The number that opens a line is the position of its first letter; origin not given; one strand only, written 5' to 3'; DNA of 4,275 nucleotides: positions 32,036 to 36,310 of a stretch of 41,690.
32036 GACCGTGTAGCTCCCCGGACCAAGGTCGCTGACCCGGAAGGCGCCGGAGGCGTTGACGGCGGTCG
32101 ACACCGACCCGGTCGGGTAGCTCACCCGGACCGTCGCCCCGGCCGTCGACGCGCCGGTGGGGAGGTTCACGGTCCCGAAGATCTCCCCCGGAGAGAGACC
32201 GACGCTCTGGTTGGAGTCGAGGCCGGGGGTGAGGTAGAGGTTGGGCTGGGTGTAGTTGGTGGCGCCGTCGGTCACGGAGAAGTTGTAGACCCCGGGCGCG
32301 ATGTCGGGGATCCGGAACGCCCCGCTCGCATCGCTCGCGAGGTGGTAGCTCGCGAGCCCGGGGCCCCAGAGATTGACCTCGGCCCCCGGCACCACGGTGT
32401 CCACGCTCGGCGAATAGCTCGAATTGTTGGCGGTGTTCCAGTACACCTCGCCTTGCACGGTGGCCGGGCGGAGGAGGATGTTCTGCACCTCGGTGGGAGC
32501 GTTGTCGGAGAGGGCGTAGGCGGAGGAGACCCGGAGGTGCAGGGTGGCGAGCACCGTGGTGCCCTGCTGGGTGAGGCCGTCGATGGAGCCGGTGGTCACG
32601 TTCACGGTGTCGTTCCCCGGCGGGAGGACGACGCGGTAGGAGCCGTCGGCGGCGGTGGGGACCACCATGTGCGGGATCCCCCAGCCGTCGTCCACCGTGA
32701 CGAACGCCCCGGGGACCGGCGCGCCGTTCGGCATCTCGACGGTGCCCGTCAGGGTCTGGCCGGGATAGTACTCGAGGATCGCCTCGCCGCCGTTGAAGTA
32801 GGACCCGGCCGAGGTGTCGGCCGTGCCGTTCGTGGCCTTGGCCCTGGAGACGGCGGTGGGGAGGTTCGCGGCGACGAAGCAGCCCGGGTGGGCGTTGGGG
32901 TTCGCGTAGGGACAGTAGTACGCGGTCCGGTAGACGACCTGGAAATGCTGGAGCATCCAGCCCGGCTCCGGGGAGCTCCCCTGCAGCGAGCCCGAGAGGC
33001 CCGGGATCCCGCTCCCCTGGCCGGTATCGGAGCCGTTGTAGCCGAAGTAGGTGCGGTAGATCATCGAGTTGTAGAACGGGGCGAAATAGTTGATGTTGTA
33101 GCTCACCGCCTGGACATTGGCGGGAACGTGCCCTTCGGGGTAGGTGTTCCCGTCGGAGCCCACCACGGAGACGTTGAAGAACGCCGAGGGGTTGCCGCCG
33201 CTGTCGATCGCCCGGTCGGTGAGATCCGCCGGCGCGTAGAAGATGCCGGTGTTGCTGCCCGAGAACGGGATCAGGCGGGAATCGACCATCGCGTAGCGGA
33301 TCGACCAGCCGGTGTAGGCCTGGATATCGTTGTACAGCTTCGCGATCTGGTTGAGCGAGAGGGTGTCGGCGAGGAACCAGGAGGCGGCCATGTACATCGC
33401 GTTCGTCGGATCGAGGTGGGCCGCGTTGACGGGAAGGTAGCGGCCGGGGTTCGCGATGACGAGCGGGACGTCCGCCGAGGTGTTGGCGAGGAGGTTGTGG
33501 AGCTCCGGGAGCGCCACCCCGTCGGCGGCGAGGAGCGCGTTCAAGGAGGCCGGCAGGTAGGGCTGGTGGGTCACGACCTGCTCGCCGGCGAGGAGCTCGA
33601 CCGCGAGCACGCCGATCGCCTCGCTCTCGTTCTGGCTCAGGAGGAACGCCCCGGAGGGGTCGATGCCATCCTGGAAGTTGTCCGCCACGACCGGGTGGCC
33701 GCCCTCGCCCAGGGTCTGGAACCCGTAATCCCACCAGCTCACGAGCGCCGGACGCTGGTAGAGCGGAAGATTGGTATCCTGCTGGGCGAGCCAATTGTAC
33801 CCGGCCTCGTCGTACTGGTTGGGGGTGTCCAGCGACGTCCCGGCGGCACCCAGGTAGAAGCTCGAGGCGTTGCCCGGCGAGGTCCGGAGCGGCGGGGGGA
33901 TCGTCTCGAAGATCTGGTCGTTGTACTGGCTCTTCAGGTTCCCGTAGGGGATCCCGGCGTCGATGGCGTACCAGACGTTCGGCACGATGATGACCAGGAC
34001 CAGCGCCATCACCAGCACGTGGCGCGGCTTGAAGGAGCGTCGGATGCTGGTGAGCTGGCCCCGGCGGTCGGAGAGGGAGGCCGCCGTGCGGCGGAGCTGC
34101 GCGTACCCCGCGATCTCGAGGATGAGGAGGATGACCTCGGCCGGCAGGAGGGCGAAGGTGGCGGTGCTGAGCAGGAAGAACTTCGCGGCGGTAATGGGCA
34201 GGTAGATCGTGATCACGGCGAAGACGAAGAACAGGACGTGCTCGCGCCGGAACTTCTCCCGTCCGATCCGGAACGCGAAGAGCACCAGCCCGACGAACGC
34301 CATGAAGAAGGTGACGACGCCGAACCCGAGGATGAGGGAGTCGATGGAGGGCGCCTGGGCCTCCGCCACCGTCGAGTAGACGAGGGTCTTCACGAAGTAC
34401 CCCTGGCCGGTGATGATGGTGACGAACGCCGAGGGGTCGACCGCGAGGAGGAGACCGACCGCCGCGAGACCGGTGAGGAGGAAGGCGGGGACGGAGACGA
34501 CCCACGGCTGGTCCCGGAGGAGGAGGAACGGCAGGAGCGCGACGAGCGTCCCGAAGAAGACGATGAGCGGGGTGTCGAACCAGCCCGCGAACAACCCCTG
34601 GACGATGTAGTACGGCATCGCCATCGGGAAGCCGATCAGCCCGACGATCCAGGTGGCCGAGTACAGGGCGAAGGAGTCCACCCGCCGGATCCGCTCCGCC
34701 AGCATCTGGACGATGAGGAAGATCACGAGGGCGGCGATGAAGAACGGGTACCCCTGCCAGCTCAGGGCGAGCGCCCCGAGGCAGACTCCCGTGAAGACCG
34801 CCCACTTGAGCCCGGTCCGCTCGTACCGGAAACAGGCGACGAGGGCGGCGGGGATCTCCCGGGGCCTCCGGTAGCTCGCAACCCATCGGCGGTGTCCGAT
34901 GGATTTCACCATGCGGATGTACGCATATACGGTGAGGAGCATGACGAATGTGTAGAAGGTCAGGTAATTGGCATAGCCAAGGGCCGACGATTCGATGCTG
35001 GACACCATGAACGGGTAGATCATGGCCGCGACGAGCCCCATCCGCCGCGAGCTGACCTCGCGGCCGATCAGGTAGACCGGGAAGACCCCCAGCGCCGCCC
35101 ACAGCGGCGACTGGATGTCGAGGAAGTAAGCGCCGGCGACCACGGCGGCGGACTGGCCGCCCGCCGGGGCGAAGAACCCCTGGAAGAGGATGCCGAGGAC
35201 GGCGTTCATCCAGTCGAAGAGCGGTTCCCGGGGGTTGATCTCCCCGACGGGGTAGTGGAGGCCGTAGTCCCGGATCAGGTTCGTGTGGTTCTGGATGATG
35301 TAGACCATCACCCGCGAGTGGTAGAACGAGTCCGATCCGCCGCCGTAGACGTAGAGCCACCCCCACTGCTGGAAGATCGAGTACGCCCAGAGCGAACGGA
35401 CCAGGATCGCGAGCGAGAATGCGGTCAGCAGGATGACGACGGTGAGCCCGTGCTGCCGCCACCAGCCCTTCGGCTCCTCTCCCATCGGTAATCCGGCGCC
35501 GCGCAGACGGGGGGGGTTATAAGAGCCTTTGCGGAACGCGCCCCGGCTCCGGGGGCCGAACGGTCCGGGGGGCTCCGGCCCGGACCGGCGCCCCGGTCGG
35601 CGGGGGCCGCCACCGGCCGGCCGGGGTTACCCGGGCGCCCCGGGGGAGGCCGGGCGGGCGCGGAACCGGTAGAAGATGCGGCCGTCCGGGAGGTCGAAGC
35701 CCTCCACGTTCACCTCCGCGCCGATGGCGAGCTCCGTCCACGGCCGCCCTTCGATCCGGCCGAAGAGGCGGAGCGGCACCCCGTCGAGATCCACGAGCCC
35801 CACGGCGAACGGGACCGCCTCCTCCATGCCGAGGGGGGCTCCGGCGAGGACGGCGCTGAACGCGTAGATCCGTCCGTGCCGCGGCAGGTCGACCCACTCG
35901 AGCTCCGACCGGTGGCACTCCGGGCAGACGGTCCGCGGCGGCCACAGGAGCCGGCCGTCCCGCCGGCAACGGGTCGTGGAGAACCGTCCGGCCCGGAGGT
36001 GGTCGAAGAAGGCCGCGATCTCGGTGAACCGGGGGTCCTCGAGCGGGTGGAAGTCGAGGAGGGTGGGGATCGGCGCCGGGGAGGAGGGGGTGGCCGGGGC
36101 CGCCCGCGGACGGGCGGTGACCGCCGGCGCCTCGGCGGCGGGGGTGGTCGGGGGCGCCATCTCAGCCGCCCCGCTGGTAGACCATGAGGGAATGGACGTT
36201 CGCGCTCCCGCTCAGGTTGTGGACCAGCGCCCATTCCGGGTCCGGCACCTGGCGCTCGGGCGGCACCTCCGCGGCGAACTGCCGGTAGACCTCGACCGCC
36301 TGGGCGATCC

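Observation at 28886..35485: Giant AglB: a full-length STT3 oligosaccharyltransferase fused to about 1,290 aa of sequon-rich beta-sandwich repeats with a second membrane anchor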

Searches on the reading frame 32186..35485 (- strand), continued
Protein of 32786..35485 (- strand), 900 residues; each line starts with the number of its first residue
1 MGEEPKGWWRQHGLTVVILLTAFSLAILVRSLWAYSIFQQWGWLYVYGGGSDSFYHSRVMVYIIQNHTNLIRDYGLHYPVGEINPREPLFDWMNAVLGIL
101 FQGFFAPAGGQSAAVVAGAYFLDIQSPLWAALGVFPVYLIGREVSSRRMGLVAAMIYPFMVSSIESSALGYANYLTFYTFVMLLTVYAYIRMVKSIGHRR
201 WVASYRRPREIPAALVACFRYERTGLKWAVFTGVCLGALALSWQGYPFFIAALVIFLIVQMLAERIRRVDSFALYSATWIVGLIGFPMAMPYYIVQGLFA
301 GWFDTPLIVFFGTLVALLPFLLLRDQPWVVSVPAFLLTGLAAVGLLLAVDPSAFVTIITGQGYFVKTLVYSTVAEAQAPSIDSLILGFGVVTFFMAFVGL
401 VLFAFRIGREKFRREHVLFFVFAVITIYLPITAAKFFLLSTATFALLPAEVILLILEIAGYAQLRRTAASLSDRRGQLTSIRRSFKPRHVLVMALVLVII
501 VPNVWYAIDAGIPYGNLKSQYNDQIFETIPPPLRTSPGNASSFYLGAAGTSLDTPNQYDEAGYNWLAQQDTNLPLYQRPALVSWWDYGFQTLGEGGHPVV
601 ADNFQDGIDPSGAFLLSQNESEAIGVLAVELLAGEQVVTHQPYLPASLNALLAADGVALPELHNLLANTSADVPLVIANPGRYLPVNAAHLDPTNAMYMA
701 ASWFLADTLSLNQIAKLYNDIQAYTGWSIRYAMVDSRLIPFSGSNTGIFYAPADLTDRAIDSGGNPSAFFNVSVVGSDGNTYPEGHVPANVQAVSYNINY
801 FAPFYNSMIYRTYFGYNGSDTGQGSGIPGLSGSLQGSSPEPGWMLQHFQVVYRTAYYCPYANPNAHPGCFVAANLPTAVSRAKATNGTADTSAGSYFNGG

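Call 71: find_encoding_contigs(protein=P0391, flank=5000, max_places=1)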
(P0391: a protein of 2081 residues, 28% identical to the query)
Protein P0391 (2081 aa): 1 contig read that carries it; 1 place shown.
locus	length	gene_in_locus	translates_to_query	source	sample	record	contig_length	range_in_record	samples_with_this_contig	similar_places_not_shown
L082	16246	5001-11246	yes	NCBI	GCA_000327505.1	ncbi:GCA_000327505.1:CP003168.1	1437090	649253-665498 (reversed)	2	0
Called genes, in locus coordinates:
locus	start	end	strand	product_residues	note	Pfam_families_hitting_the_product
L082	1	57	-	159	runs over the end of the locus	-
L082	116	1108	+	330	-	PF01930:Cas_Cas4 (faint), PF12705:PDDEXK_1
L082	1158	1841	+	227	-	PF00753:Lactamase_B, PF13483:Lactamase_B_3, PF12706:Lactamase_B_2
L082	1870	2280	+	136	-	PF11433:DUF3198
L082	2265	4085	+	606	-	PF00932:LTD (weak), PF13091:PLDc_2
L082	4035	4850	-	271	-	PF17284:Spermine_synt_N, PF01564:Spermine_synth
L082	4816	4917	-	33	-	-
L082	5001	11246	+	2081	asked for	PF02516:STT3, PF13231:PMT_2, PF07210:DUF1416 (faint), PF10670:DUF4198 (faint), PF13620:CarboxypepD_reg (weak), PF13715:CarbopepD_reg_2 (faint), PF20598:DUF6795 (faint), PF13620:CarboxypepD_reg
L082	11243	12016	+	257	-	PF07705:CARDB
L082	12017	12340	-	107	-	-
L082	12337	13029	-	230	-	-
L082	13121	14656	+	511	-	PF02163:Peptidase_M50, PF12812:PDZ_1 (faint), PF13180:PDZ_2 (faint), PF17820:PDZ_6 (faint)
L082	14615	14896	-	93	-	-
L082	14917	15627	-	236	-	PF00149:Metallophos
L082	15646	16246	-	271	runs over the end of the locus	PF02129:Peptidase_S15 (faint), PF12146:Hydrolase_4, PF00561:Abhydrolase_1, PF12697:Abhydrolase_6, PF00326:Peptidase_S9 (faint)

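Call 78: list_cluster_members(proteins=[P0249, P0252, P0259, P0264, P0162, P0184, P0248, P0173, P0182, P0203])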
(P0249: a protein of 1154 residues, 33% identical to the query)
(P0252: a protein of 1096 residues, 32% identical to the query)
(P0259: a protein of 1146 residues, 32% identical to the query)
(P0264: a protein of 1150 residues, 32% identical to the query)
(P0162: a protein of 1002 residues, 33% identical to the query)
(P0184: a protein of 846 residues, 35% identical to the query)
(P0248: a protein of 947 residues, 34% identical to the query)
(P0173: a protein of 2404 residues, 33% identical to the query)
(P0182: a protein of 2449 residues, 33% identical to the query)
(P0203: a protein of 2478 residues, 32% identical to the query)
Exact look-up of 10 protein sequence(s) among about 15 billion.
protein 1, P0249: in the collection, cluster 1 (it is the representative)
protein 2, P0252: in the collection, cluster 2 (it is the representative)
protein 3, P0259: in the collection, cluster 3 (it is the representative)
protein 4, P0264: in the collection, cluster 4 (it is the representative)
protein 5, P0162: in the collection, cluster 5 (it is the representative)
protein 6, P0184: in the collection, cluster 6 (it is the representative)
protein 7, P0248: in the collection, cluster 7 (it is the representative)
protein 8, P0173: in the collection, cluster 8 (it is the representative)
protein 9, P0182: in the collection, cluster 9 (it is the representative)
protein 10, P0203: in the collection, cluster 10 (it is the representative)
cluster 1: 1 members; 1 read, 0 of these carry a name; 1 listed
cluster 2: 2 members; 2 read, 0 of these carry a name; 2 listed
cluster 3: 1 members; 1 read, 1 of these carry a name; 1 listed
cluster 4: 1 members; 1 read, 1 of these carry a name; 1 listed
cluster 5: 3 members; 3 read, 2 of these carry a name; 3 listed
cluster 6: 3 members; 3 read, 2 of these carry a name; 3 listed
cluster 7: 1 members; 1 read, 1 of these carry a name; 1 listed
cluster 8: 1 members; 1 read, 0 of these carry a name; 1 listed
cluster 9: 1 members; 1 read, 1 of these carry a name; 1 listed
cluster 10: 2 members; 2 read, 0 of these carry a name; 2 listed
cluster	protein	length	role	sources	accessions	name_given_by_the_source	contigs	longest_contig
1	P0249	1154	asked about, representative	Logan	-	-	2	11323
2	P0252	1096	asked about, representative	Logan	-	-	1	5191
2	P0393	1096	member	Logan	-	-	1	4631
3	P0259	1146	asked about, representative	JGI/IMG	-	dolichyl-diphosphooligosaccharide--protein glycosyltransferase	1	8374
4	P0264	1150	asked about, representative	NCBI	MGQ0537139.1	MAG: STT3 domain-containing protein [Methanobacteriota archaeon]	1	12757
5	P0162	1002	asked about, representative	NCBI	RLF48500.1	MAG: peptide transporter, partial [Thermoplasmata archaeon]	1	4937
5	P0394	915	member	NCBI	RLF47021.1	MAG: hypothetical protein DRN20_06485, partial [Thermoplasmata archaeon]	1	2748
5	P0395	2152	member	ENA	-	-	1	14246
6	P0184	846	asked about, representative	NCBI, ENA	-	-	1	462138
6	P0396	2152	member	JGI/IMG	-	dolichyl-phosphooligosaccharide-protein glycotransferase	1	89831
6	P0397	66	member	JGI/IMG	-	hypothetical protein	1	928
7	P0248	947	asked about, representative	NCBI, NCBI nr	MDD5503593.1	MAG: STT3 domain-containing protein, partial [Candidatus Thermoplasmatota archaeon] | STT3 domain-containing protein [Candidatus Thermoplasmatota archaeon]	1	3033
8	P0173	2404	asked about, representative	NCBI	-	-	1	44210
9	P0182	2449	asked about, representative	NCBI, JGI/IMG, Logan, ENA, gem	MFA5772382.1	MAG: carboxypeptidase regulatory-like domain-containing protein [Thermoplasmata archaeon]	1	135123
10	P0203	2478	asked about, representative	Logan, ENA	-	-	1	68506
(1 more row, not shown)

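Call 90: search_solved_structures(query=A2, max_evalue=0.001, show_alignments=2)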
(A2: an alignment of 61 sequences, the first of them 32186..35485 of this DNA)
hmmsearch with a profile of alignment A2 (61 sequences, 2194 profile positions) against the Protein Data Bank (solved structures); distinct sequences matched with E-value up to 0.001: 7.
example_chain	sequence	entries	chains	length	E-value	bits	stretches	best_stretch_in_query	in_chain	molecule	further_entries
9c7v_B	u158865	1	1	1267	1.1e-18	68.9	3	1095-1249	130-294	BOS complex subunit NOMO2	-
3vu0_A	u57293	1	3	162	1.6e-07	31.9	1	562-621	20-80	Putative uncharacterized protein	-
3vgp_A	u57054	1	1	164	1.7e-06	28.4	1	567-621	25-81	Transmembrane oligosaccharyl transferase, putative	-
3waj_A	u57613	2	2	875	1.9e-05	25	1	5-315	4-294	Transmembrane oligosaccharyl transferase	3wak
5gmy_A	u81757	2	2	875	1.9e-05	25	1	5-315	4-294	Transmembrane oligosaccharyl transferase, putative | Dolichyl-phosphooligosaccharide-protein glycotransferase 3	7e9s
9c7u_B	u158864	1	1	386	2e-05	24.9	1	1016-1156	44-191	BOS complex subunit NOMO2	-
4u3s_B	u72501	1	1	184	0.00011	22.5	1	981-1084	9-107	Cellulosomal scaffoldin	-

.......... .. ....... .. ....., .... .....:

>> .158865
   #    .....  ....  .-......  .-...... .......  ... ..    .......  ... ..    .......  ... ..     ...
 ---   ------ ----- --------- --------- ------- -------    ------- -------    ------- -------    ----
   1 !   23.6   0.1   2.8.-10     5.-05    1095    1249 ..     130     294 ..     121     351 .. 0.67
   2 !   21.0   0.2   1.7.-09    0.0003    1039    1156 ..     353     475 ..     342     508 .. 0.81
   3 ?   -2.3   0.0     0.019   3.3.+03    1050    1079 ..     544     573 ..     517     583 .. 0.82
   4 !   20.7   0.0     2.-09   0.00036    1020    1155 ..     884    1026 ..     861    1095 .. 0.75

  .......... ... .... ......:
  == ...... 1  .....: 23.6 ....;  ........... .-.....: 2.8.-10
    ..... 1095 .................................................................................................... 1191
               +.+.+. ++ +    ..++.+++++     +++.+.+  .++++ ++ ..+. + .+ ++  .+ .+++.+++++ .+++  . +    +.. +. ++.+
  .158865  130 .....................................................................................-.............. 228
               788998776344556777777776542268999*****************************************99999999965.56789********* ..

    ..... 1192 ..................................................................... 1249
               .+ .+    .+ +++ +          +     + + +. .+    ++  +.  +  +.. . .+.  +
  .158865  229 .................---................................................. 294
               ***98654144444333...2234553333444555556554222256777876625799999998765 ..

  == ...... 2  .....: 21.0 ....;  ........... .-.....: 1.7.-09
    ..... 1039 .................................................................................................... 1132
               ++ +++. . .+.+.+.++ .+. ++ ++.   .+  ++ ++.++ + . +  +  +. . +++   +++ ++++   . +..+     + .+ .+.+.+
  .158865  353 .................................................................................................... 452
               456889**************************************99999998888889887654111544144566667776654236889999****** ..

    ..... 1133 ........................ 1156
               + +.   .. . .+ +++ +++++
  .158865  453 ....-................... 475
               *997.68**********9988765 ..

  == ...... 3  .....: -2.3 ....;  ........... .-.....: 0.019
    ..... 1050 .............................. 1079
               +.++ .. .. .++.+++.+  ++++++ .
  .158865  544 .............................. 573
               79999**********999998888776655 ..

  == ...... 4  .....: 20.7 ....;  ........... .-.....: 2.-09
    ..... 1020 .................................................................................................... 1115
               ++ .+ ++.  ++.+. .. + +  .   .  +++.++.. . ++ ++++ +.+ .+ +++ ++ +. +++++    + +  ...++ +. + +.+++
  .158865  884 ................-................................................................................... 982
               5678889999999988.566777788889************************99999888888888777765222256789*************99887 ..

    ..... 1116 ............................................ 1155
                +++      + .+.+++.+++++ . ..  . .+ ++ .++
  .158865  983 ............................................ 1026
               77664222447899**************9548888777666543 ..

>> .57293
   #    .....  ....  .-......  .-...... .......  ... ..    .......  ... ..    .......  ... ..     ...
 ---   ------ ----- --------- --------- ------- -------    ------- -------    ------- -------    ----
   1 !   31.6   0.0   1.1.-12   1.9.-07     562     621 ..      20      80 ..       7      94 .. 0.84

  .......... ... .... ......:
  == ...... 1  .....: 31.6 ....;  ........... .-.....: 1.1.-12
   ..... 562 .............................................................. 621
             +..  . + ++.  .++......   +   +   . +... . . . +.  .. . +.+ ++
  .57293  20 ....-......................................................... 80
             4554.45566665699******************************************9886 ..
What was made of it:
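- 31865..32785 (-): Beta-sandwich domains D1-D3, aa 901-1207, CarboxypepD_reg/transthyretin-like. D1 is as conserved as the catalytic core. The profile hit to NOMO2 falls in this part of the extension (profile positions 1016-1249; call 90).
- On NOMO family: The PDB profile hit consists of three generic domain matches of about 20 bits each (call 90).
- Closest known: NOMO. Same: It is the best PDB profile hit, at E 1e-18 (call 90).
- The family profile hits human NOMO2 of the BOS complex best in the PDB (E 1e-18, three stretches; call 90).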

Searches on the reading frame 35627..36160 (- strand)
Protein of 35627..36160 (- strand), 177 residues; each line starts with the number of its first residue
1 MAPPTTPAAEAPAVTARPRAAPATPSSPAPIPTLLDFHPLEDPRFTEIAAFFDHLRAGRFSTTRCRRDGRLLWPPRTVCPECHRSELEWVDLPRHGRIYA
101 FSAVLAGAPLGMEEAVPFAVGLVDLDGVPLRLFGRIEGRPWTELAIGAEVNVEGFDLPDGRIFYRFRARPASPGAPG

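Call 13: search_protein_families(library=pfam, proteins=[window:35627-36160:-], max_evalue=0.01)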
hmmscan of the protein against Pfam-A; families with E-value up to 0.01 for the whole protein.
window:35627-36160:- (177 aa): 2 families
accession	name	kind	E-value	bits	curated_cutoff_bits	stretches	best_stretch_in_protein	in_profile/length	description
PF01796.24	OB_ChsH2_C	-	4.4e-13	49.4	27.1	1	89-153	1-63/65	ChsH2, C-terminal OB-fold domain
PF12172.15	zf-ChsH2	-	6.4e-07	29.5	23.2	1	53-88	2-37/37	ChsH2, rubredoxin-like zinc ribbon domain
